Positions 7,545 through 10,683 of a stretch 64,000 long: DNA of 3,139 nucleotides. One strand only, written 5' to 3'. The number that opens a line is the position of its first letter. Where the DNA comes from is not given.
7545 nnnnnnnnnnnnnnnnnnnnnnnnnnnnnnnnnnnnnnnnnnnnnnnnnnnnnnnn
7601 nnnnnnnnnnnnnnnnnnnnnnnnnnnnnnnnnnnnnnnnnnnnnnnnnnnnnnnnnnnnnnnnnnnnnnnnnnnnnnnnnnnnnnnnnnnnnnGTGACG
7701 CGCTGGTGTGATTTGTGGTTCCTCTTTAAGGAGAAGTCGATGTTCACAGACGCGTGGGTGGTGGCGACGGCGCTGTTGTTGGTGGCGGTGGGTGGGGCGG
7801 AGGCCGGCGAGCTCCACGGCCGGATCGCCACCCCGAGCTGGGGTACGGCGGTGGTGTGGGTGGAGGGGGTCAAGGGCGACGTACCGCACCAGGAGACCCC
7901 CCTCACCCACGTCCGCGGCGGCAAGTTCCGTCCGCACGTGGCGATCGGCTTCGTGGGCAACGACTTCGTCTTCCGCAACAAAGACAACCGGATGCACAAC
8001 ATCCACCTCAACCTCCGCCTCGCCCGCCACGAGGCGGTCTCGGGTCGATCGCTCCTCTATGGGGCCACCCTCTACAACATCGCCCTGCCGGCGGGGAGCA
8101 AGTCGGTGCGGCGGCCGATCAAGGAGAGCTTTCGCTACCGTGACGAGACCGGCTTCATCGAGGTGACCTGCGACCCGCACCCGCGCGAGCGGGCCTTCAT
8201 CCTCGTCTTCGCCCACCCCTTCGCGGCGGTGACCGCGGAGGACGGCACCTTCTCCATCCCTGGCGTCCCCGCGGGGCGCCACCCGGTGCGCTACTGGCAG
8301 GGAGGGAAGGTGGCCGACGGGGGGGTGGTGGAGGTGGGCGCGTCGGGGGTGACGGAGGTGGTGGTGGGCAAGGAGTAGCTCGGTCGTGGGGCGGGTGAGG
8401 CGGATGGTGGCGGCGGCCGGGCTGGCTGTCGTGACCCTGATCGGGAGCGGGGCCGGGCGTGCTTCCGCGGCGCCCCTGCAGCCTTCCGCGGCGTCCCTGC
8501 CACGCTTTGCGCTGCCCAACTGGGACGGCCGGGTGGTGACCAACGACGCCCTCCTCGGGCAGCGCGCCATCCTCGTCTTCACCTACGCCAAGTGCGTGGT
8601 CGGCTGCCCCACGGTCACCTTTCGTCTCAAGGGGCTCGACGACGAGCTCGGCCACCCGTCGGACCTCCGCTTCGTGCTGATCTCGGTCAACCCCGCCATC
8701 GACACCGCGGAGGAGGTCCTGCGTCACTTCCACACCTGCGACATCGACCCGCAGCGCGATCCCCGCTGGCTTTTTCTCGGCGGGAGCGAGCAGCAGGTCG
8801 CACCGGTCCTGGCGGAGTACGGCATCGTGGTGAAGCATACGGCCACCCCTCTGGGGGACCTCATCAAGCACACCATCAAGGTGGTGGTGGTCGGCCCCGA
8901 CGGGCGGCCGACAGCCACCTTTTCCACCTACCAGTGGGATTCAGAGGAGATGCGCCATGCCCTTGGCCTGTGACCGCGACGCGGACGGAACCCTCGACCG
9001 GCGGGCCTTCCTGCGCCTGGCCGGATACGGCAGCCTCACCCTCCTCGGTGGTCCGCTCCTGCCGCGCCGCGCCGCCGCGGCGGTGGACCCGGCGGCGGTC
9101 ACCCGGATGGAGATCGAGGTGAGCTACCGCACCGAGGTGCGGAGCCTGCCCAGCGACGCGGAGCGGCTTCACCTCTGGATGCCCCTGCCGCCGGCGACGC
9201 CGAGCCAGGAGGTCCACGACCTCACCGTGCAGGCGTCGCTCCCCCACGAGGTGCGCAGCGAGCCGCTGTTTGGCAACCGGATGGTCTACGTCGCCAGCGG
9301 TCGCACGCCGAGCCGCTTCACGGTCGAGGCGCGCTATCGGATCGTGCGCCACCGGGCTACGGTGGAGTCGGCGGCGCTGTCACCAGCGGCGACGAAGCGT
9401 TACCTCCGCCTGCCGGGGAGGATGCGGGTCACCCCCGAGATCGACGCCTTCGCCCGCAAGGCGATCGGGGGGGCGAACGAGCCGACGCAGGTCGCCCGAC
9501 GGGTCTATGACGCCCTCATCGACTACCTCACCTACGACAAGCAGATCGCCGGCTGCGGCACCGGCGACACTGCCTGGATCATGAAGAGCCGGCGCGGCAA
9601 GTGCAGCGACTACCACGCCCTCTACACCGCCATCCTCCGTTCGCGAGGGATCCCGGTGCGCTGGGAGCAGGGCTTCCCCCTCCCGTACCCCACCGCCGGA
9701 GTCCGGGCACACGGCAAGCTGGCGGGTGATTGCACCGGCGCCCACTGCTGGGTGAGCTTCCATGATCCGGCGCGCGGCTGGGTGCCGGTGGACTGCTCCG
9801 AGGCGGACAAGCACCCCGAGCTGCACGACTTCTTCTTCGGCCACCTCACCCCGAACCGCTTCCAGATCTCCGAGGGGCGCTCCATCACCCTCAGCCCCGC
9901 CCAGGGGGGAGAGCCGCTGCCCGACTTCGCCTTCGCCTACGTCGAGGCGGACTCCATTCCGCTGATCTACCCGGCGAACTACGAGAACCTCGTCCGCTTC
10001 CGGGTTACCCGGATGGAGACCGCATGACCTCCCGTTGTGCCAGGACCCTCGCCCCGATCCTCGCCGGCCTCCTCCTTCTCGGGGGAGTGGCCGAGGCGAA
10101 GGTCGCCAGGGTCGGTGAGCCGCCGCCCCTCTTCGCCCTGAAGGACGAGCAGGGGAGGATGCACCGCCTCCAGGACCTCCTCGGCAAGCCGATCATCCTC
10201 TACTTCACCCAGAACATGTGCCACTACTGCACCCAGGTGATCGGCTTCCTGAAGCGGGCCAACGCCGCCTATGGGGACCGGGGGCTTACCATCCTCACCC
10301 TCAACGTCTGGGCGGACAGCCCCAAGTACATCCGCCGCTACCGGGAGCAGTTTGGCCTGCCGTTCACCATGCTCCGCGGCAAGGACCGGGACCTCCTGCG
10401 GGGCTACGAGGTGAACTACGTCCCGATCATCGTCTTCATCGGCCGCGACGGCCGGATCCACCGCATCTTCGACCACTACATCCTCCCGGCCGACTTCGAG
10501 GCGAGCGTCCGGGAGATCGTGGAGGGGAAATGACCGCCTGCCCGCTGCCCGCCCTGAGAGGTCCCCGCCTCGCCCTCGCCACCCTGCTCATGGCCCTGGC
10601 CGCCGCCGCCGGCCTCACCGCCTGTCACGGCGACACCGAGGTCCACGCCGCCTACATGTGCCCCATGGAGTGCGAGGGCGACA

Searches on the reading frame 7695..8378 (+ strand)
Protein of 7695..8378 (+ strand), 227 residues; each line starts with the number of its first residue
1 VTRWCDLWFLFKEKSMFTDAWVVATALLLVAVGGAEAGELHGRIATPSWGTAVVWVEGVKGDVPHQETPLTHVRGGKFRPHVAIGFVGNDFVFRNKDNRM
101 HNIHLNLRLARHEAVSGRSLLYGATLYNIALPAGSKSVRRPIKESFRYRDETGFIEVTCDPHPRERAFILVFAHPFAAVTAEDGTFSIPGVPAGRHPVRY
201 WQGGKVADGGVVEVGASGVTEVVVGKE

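Call 6: search_protein_families(library=ncbifam, proteins=[window:7695-8378:+], max_evalue=0.001)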
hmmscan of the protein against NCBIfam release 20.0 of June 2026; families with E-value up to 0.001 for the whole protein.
window:7695-8378:+ (227 aa): 0 families

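Call 40: search_protein_families(library=pfam, proteins=[window:7695-8378:+], max_evalue=0.01)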
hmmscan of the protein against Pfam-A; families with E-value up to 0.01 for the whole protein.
window:7695-8378:+ (227 aa): 2 families
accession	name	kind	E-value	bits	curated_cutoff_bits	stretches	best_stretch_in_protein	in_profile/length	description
PF14686.12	fn3_3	-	0.0004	20.5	24.4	1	176-220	27-73/75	Polysaccharide lyase family 4, domain II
PF13620.12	CarboxypepD_reg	-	0.0041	17.9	32.3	1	176-221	30-76/82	Carboxypeptidase regulatory-like domain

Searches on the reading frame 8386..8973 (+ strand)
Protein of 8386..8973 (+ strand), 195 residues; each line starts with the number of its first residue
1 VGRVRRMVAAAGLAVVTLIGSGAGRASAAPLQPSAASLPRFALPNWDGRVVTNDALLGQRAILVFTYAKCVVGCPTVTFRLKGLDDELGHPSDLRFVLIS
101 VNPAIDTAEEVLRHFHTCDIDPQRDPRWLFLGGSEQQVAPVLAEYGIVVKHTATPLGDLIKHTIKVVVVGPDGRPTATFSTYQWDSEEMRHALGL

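Call 6: search_protein_families(library=ncbifam, proteins=[window:8386-8973:+], max_evalue=0.001)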
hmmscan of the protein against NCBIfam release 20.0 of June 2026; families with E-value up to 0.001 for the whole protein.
window:8386-8973:+ (195 aa): 0 families

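Call 40: search_protein_families(library=pfam, proteins=[window:8386-8973:+], max_evalue=0.01)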
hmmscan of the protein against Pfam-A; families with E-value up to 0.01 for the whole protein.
window:8386-8973:+ (195 aa): 2 families
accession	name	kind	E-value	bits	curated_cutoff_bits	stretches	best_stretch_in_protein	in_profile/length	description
PF02630.20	SCO1-SenC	-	1.1e-18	67.9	22.8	1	40-174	3-133/134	SCO1/SenC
PF00578.27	AhpC-TSA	-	0.00078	19.8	26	1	38-105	5-71/124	AhpC/TSA family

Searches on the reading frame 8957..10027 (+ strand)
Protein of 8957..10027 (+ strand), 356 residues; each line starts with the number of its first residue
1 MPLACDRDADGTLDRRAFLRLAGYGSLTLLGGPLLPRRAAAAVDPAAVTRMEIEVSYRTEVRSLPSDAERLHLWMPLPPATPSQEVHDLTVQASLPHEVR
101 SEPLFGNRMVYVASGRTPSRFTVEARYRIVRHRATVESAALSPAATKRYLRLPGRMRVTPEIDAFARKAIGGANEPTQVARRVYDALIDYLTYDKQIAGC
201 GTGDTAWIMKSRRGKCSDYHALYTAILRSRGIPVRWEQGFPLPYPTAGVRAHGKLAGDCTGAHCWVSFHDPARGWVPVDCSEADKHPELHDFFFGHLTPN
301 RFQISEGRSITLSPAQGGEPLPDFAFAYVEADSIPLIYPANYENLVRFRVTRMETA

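Call 6: search_protein_families(library=ncbifam, proteins=[window:8957-10027:+], max_evalue=0.001)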
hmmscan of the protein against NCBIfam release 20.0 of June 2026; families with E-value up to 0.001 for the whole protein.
window:8957-10027:+ (356 aa): 0 families

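Call 40: search_protein_families(library=pfam, proteins=[window:8957-10027:+], max_evalue=0.01)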
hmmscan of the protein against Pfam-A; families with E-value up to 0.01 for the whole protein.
window:8957-10027:+ (356 aa): 1 family
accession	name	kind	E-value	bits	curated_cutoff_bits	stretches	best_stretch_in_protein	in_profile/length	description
PF01841.26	Transglut_core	-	1.1e-21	77.5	23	1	164-280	2-108/108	Transglutaminase-like superfamily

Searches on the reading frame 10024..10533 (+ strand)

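Call 6: search_protein_families(library=ncbifam, proteins=[window:10024-10533:+], max_evalue=0.001)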
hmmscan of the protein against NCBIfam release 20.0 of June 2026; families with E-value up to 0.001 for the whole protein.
window:10024-10533:+ (169 aa): 3 families
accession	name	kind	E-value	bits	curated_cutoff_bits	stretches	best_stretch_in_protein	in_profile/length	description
NF002854.0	PRK03147.1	subfamily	5e-18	65.6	170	1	22-149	30-156/176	thiol-disulfide oxidoreductase ResA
NF006960.0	PRK09437.1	equivalog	5.1e-08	33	140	1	29-130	5-105/156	thioredoxin-dependent thiol peroxidase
NF053650.1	PerredPrxQDein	equivalog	8.1e-07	29.1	260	1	35-126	2-91/148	thioredoxin-dependent peroxiredoxin PrxQ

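Call 40: search_protein_families(library=pfam, proteins=[window:10024-10533:+], max_evalue=0.01)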
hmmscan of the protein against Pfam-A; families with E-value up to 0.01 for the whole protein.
window:10024-10533:+ (169 aa): 6 families
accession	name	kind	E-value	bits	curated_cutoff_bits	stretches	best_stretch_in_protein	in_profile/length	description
PF00578.27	AhpC-TSA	-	1e-16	61.5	26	1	30-146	1-122/124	AhpC/TSA family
PF08534.16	Redoxin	-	4.1e-08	33.6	26.6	1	30-149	2-132/148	Redoxin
PF13098.12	Thioredoxin_2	-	1.2e-05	26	27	1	54-160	5-102/104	Thioredoxin-like domain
PF13905.12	Thioredoxin_8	-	4.2e-05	24.2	27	1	54-145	1-94/94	Thioredoxin-like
PF02630.20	SCO1-SenC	-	0.00042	20.7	22.8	1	37-124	4-96/134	SCO1/SenC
PF00462.30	Glutaredoxin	-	0.00089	19.9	22.9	1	58-85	1-28/60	Glutaredoxin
